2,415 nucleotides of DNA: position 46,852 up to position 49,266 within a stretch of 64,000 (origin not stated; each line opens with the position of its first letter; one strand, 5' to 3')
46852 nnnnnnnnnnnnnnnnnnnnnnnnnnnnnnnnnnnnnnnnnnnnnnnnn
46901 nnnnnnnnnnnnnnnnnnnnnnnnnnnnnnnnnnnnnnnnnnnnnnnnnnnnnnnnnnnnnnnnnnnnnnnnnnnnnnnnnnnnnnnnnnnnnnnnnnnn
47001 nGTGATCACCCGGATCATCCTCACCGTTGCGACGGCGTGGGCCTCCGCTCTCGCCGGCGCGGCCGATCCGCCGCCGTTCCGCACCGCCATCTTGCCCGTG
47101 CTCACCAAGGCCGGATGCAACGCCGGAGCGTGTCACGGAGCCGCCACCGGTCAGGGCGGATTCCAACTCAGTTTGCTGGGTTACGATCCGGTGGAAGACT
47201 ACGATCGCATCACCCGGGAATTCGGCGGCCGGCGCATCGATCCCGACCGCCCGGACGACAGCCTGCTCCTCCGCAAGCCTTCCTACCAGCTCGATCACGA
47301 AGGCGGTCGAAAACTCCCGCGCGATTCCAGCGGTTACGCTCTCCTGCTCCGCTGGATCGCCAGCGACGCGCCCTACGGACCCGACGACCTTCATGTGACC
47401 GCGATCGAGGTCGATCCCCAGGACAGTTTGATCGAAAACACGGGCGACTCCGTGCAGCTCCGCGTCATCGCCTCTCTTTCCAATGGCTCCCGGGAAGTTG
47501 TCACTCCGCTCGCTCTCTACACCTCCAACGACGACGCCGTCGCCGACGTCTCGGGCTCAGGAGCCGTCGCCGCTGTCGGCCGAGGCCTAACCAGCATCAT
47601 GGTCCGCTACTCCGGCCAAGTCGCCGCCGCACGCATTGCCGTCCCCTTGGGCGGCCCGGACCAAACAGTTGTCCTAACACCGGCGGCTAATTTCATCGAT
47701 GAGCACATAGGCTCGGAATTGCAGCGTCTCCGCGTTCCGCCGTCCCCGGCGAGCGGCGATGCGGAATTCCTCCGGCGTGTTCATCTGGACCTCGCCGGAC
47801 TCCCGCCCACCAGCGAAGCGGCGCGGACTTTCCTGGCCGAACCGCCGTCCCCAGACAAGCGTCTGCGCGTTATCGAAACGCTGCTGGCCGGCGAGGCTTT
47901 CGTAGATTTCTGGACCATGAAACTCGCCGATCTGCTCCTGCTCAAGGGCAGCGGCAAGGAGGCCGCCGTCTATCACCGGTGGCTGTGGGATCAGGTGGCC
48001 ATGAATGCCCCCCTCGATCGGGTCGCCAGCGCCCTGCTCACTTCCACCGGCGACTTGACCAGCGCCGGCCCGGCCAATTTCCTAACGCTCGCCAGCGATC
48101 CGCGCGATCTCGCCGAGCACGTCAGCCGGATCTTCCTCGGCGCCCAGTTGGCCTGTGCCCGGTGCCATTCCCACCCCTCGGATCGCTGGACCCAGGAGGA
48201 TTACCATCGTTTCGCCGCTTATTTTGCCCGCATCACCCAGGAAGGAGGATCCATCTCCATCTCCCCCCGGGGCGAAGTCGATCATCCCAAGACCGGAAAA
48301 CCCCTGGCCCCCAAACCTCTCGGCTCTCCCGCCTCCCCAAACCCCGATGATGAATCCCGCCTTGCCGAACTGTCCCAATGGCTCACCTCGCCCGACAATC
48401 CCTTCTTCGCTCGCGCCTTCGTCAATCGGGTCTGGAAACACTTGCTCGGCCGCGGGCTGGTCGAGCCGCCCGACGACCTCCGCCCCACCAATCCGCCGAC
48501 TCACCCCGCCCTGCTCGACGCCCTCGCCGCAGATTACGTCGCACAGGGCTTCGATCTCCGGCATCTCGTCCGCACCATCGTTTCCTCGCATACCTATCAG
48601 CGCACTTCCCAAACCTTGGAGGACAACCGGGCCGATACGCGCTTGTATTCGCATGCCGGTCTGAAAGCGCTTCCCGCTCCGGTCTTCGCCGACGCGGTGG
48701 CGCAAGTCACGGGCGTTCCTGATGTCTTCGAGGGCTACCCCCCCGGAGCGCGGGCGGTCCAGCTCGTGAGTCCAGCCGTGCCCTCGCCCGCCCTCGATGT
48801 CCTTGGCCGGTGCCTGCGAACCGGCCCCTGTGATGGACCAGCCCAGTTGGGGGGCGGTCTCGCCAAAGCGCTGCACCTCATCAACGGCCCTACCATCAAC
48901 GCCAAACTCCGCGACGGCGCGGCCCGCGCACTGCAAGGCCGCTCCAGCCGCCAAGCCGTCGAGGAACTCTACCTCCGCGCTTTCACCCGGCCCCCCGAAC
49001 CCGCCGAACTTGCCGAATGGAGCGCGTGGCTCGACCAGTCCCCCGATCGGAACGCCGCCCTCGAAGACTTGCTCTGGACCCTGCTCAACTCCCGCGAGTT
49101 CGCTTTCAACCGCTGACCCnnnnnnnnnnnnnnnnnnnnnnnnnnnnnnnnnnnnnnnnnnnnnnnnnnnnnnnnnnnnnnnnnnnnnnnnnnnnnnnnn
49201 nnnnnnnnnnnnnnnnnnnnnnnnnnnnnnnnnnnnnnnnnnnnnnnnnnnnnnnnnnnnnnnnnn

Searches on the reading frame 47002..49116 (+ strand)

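Call 88: search_protein_families(library=pfam, proteins=[window:47002-49116:+], max_evalue=0.001)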
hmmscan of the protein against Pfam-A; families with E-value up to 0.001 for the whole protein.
window:47002-49116:+ (704 aa): 4 families
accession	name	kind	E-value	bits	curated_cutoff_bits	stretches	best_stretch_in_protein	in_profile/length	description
PF07587.16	PSD1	-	3.2e-43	148.4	28.5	1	456-675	4-242/244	Protein of unknown function (DUF1553)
PF07583.16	PSCyt2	-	3.3e-37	128.9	29.8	1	232-412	2-208/209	Protein of unknown function (DUF1549)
PF07624.16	PSD2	-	0.00037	20.6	25.8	0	454-530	8-72/74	Protein of unknown function (DUF1585)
PF02368.24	Big_2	-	0.00044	20.6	22.8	1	132-200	2-65/79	Bacterial Ig-like domain (group 2)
